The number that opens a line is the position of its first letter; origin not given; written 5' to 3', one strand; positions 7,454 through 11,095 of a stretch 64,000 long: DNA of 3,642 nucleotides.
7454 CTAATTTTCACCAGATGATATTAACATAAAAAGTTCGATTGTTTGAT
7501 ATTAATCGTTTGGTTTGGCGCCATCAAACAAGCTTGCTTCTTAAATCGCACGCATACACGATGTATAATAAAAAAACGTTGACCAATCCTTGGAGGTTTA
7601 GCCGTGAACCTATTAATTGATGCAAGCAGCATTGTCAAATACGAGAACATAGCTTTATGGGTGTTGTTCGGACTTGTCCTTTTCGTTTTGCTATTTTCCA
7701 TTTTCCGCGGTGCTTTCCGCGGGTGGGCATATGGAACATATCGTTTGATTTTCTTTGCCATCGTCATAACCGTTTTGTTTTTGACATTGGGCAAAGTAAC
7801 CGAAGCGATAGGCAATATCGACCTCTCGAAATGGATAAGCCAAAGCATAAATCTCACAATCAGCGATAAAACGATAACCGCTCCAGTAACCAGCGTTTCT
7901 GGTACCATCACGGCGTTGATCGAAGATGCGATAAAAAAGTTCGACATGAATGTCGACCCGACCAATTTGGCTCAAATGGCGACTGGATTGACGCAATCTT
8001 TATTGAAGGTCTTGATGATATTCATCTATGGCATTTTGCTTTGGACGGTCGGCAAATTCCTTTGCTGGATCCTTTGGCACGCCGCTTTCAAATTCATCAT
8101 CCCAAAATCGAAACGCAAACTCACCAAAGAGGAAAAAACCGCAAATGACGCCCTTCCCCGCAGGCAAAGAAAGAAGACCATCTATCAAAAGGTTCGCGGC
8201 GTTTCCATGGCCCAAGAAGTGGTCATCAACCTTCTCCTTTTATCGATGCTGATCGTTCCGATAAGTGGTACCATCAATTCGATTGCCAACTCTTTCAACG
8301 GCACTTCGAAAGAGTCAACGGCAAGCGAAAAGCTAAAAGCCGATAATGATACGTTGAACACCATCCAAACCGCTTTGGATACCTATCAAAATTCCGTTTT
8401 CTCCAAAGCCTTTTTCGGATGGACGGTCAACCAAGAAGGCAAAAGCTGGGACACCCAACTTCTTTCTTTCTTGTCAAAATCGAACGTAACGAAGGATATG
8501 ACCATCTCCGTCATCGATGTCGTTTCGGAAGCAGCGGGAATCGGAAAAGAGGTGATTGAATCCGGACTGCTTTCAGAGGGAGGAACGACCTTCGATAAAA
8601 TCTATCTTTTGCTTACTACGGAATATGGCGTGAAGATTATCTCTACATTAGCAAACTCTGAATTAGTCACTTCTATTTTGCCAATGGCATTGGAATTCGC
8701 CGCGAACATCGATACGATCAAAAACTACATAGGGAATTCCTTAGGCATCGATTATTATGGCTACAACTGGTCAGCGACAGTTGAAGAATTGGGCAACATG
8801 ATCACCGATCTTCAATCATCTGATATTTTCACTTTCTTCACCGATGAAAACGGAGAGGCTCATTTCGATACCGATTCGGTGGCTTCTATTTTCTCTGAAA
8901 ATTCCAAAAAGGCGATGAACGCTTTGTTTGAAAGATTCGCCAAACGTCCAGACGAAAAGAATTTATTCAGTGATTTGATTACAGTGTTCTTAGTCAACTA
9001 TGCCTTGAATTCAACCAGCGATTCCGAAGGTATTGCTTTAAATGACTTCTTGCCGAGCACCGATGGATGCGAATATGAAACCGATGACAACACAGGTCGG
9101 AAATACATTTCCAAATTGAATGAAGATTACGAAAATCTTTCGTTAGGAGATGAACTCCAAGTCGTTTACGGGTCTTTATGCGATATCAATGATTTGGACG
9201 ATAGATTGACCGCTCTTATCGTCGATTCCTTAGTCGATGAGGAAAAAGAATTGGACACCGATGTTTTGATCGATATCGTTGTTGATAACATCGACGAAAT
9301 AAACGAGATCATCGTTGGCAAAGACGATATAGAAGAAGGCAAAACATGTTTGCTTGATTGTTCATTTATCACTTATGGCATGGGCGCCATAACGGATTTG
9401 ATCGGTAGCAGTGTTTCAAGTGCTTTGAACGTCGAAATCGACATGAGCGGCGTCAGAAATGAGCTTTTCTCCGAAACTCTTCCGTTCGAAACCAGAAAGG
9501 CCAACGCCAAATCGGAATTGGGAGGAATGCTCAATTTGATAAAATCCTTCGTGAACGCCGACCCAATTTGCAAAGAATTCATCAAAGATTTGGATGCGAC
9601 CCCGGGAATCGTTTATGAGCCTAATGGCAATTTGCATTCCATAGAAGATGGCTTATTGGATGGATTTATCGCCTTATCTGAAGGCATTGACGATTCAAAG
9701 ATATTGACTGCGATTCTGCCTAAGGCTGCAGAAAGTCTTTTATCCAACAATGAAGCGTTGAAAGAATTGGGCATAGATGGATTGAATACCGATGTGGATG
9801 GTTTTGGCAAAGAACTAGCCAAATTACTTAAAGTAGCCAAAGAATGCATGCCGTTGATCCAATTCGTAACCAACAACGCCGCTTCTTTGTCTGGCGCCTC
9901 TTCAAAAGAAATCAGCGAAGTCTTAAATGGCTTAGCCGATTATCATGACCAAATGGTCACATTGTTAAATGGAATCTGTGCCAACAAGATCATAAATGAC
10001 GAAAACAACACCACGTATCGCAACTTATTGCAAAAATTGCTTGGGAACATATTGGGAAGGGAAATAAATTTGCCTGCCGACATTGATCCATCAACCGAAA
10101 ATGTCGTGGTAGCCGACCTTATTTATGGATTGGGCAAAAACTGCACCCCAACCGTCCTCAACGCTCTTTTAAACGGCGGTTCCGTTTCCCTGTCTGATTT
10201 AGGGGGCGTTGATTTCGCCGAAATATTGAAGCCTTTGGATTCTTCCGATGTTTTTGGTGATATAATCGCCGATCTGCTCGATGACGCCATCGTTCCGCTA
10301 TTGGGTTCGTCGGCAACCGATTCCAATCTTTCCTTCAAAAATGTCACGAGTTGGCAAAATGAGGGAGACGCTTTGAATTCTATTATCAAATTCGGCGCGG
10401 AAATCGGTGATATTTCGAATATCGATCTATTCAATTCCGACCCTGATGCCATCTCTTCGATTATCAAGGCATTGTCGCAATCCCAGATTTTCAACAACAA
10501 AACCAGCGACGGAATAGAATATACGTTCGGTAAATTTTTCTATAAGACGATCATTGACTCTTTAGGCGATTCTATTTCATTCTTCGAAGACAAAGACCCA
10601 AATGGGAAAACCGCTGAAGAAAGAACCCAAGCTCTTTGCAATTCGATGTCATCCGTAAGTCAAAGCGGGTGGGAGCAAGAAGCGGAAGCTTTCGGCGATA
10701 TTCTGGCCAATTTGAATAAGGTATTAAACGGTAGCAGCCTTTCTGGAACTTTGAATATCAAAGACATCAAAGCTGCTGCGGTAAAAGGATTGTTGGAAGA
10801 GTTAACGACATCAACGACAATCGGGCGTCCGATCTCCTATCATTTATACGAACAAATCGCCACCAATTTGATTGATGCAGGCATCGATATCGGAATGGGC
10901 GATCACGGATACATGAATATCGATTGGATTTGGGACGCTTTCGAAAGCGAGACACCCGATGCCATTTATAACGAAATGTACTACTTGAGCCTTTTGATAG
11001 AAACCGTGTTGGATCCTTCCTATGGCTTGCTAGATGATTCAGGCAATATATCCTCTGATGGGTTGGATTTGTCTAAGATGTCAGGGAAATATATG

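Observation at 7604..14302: Orphan 2,232-aa membrane-anchored acidic giant protein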

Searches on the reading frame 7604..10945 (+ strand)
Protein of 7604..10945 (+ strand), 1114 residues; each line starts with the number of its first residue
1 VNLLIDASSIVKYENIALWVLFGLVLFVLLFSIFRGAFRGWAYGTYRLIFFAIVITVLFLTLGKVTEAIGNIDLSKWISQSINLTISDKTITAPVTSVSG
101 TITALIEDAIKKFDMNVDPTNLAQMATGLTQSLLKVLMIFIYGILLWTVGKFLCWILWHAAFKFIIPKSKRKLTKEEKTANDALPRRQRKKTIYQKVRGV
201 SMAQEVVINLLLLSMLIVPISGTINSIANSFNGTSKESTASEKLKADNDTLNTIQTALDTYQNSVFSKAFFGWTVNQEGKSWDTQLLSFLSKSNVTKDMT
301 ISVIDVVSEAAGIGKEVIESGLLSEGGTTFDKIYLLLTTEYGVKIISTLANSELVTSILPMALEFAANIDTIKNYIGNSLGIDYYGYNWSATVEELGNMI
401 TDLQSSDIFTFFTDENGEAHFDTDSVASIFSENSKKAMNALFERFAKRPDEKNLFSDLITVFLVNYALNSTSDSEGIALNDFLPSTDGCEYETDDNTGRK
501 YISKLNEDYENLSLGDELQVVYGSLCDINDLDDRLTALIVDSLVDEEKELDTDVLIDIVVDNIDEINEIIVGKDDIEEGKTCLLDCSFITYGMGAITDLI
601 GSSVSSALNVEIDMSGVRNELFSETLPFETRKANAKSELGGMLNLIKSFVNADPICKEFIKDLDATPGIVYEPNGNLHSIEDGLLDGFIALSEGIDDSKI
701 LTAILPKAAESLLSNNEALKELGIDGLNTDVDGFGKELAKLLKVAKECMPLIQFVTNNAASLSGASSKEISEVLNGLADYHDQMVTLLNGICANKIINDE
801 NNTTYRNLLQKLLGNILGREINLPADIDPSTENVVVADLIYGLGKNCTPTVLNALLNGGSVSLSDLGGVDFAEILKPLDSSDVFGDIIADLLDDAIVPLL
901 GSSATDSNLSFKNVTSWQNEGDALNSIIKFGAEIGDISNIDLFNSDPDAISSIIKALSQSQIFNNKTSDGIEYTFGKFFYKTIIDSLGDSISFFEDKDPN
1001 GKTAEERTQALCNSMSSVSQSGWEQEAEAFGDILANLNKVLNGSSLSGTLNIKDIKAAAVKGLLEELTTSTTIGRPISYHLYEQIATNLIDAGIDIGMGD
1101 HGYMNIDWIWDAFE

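Call 40: predict_structure(alignment_id=A4)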
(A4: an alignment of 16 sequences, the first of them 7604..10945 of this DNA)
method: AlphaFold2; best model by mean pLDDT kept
length: 1114 residues; sequences in the alignment: 16
mean_pLDDT: 74.8   pTM: 0.55
mean pLDDT of the five models: 74.8, 74.5, 72.6, 69.9, 68.2
residues with pLDDT >= 90: 29; 70-90: 739; 50-70: 321; < 50: 25
segments of 3 or more residues with pLDDT < 50: 1-5, 234-244, 576-578
pLDDT, mean of each block of 10 residues (from residue 1): 43 69 75 67 71 82 79 73 62 75 74 58 72 82 78 74 62 55 57 56 75 76 72 48 54 68 70 65 78 68 72 69 60 67 70 62 62 62 68 76 76 63 72 84 70 69 83 67 86 78 83 82 86 76 68 80 88 61 87 88 84 88 88 90 89 90 84 77 90 89 86 73 74 89 88 78 67 83 88 83 78 68 77 86 80 63 71 87 78 70 74 86 81 63 75 85 80 85 75 73 81 87 86 83 68 74 82 79 75 73 62 54
secondary structure, 60 per line:
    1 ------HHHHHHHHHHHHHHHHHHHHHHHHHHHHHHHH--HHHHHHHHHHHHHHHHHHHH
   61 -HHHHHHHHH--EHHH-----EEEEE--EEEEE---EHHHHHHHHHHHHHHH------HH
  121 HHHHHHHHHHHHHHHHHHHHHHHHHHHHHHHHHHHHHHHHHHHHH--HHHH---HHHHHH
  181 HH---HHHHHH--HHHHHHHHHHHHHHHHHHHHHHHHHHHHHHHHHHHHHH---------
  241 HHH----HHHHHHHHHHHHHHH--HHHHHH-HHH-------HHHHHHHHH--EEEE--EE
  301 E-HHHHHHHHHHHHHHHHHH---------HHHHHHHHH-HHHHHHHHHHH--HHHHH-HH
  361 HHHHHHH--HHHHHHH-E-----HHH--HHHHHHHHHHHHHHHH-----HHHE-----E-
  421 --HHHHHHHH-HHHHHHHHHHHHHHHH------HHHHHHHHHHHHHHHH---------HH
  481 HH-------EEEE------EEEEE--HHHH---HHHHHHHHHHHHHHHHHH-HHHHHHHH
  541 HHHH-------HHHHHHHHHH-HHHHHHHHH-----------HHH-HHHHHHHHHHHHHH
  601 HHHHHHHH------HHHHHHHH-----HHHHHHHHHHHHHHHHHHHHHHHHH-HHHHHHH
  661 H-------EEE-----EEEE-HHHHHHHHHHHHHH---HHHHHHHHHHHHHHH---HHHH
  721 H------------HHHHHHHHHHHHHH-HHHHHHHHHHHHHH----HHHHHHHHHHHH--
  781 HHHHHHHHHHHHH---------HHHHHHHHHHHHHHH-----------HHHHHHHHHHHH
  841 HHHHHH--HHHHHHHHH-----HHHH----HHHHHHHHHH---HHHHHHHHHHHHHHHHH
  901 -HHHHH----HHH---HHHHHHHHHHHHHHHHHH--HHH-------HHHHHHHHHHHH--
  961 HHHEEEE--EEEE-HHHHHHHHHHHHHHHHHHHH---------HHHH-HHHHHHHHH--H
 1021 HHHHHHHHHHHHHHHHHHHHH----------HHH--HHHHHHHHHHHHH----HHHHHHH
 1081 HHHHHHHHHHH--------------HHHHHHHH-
elements in order (helices of 4 or more, strands of 3 or more residues): H7-38 H41-60 H62-70 E82-86 E89-93 H98-112 H119-165 H168-171 H175-182 H186-191 H194-231 H248-262 H265-270 H282-290 E293-296 E299-301 H303-320 H330-338 H340-350 H353-357 H359-367 H370-376 H389-404 H423-430 H432-447 H454-469 H479-482 E490-493 E500-504 H507-510 H514-531 H533-544 H552-561 H563-571 H587-608 H615-622 H628-652 H654-661 E669-671 E677-680 H682-695 H699-713 H717-721 H734-747 H749-762 H767-778 H781-793 H803-817 H829-846 H849-857 H863-866 H871-880 H884-900 H902-906 H917-934 H947-958 E964-967 E970-973 H975-994 H1004-1007 H1009-1017 H1020-1041 H1057-1069 H1074-1091 H1106-1113

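Call 43: fold_search(model_id=the predicted structure, library=pdb)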
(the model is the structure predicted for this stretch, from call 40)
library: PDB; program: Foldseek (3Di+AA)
matches with E <= 10: 164; with E <= 0.001: 0
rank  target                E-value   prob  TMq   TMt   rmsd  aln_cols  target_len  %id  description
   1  9hfl_A                7.0e-03  0.47  0.11  0.11  51.5      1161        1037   11  Cryo-EM structure of the human snRNA export complex comprising CBC-PHAX-CRM1-RanGTP and capped-RNA (released 2025-07-16)
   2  7w1m_D                7.2e-02  0.18  0.10  0.11  40.3      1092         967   10  Cryo-EM structure of human cohesin-CTCF-DNA complex (released 2023-05-31)
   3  7ypz_C                7.5e-02  0.20  0.11  0.12  51.6      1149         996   11  Zafirlukast in complex with CRM1-Ran-RanBP1 (released 2023-08-16)
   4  8cdj_D                7.8e-02  0.21  0.10  0.13  30.9      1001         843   11  CAND1 b-hairpin++-SCF-SKP2 CAND1 rolling SCF engaged (released 2023-04-19)
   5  2qmr_A                8.5e-02  0.18  0.10  0.11  34.7       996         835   11  Karyopherin beta2/transportin (released 2007-10-30)
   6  7vf5_A                1.4e-01  0.20  0.12  0.12  41.8      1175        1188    9  Human m6A-METTL associated complex (WTAP, VIRMA, and HAKAI) (released 2022-09-14)
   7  4c0p_A                1.4e-01  0.18  0.11  0.13  42.9      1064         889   10  Unliganded Transportin 3 (released 2014-01-22)
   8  9oga                  1.5e-01  0.15  0.11  0.12  43.3      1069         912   11  Cryo-EM structure of human full-length XPO1 conjugated with selinexor (released 2025-11-26)
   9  7yxy                  1.8e-01  0.12  0.10  0.08  45.8      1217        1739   12  Cryo-EM structure of USP9X, local refinement of monomer (released 2022-03-02)
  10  6qnx_A                2.0e-01  0.13  0.10  0.11  41.8      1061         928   12  Structure of the SA2/SCC1/CTCF complex (released 2020-01-22)
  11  7dbg_C                2.5e-01  0.12  0.10  0.11  50.6      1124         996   10  Yeast CRM1e (apo) in complex with Ran-RanBP1 (released 2021-09-29)
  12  4c0q_B                2.7e-01  0.12  0.10  0.13  45.0      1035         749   10  Transportin 3 in complex with Ran(Q69L)GTP (released 2014-01-22)
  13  6fvb                  2.9e-01  0.11  0.11  0.11  40.4      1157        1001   12  Structure of Lph2 , a novel bidirectional nuclear transport receptor in S. cerevisiae (released 2019-09-11)
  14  6n1z_D                3.2e-01  0.10  0.10  0.11  39.8      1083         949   11  Importin-9 bound to H2A-H2B (released 2019-03-20)
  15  6ff4_u                3.7e-01  0.12  0.11  0.13  49.5      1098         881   10  human Bact spliceosome core structure (released 2018-08-29)
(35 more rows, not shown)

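Call 70: search_protein_representatives(alignment_id=A6)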
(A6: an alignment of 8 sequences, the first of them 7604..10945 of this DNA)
Query: 8 sequences, 1114 profile positions. Proteins with E-value up to 0.001 (for the whole library): 480; up to 1e-10: 307; up to 1e-30: 212. The best 150 are listed.
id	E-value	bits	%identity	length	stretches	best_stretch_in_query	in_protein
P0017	0.0e+00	1449.8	-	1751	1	6-1112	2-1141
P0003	0.0e+00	1444.0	-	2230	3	1-1114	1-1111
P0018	0.0e+00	1266.6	-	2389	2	5-1114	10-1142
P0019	0.0e+00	1145.3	-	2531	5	6-1111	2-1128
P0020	0.0e+00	1097.8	-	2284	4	6-1113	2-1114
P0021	0.0e+00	1086.8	-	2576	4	6-1110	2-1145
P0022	0.0e+00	1063.6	-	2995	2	8-1114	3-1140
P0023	0.0e+00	1056.7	-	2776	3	8-1112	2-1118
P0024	0.0e+00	1054.7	-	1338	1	5-1114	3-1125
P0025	0.0e+00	1044.3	-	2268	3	6-1114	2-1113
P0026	0.0e+00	1019.4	-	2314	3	5-1114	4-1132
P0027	4.8e-289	978.5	-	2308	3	5-1112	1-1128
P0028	1.7e-279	946.9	-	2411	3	9-1109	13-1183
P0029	5.2e-279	945.3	-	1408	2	6-1111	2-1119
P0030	6.0e-279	945.1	-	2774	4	8-1109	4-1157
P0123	2.3e-117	410.1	-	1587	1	4-1046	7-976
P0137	9.5e-82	292.1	-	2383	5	5-997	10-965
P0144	1.4e-72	261.8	-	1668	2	6-1044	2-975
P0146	1.9e-71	258.0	-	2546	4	14-591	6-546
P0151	2.7e-70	254.2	-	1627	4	21-396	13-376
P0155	4.3e-67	243.5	-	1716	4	14-447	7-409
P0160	1.6e-65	238.4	-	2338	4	5-507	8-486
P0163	3.9e-64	233.8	-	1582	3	21-395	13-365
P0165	1.3e-63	232.1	-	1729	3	15-1018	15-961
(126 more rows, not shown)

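Call 71: list_cluster_members(proteins=[P0151, P0155, P0163, P0165, P0144, P0123, P0022, P0137, P0146, P0160])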
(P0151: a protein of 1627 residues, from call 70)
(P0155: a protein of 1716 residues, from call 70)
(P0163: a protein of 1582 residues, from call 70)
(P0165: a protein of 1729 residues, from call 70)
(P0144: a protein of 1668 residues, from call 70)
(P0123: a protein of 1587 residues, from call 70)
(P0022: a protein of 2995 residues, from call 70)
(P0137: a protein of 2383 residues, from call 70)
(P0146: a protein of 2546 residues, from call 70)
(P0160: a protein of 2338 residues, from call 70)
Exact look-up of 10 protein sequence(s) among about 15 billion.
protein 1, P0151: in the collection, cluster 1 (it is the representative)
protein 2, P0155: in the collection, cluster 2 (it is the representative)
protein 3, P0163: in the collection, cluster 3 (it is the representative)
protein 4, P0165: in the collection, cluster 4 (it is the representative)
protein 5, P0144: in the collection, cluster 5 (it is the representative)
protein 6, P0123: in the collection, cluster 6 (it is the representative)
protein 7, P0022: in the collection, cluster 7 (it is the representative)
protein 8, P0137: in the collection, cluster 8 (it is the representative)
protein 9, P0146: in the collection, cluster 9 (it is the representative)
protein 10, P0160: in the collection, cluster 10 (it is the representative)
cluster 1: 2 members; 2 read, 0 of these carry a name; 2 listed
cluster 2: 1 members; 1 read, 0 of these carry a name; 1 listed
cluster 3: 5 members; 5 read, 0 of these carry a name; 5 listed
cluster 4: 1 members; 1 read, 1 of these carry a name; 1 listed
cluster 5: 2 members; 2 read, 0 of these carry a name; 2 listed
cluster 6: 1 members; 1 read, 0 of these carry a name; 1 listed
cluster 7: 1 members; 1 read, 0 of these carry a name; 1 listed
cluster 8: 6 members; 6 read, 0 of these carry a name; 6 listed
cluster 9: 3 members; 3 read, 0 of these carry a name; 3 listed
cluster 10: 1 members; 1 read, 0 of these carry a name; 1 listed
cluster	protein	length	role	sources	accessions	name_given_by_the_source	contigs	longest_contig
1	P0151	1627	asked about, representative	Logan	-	-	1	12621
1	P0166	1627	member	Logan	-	-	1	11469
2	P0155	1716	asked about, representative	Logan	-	-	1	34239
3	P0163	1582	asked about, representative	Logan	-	-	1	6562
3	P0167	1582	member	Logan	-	-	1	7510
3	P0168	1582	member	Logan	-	-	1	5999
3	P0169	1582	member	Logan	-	-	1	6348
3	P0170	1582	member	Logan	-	-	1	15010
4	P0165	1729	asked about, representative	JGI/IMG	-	hypothetical protein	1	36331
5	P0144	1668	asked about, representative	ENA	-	-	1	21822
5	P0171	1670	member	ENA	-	-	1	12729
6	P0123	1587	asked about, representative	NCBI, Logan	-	-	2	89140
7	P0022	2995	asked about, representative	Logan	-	-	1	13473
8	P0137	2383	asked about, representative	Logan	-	-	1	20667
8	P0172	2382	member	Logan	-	-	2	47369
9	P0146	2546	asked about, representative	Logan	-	-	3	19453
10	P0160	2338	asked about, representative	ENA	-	-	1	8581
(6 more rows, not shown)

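Call 73: search_protein_families(library=pfam, alignment_id=A7, max_evalue=0.001)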
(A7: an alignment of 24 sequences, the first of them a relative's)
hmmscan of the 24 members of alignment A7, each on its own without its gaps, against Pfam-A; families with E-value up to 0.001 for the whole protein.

A. member 1, P0151 (1627 aa): 0 families

B. families by the number of members that match (of 24 scanned): 4 families
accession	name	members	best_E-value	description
PF02674.22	Colicin_V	2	0.00012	Colicin V production protein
PF08204.17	V-set_CD47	1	0.00076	CD47 immunoglobulin-like domain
PF24302.1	DUF7484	1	0.00083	Family of unknown function (DUF7484)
PF09335.16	VTT_dom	1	0.00085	VTT domain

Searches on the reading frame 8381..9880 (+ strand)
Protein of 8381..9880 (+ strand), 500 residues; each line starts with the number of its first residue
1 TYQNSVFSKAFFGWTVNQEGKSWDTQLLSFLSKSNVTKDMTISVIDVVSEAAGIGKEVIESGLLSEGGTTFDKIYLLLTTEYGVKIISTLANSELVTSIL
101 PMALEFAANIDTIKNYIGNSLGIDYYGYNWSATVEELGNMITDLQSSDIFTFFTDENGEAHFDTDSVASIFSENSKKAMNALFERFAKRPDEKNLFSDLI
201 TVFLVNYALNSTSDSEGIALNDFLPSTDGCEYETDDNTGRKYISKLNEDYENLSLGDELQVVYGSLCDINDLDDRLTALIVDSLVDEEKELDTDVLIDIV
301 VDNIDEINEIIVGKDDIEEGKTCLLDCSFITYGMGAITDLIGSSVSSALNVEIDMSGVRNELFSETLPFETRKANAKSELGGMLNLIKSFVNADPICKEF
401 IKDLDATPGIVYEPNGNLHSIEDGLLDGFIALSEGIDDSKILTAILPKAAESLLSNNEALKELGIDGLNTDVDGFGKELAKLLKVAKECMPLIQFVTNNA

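Call 15: search_protein_families(library=pfam, proteins=[window:8381-9880:+], max_evalue=10)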
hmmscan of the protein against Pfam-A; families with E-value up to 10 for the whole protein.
window:8381-9880:+ (500 aa): 3 families
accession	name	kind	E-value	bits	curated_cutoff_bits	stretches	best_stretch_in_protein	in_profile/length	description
PF17117.11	DUF5104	-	0.029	15.3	27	1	273-338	11-75/107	Domain of unknown function (DUF5104)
PF08652.17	RAI1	-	0.091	12.5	26.8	1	147-203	4-62/333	RAI1 like PD-(D/E)XK nuclease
PF25644.1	Seadorna_VP4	-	0.22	10.1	27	1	283-317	105-139/627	Seadornavirus membrane penetration protein VP4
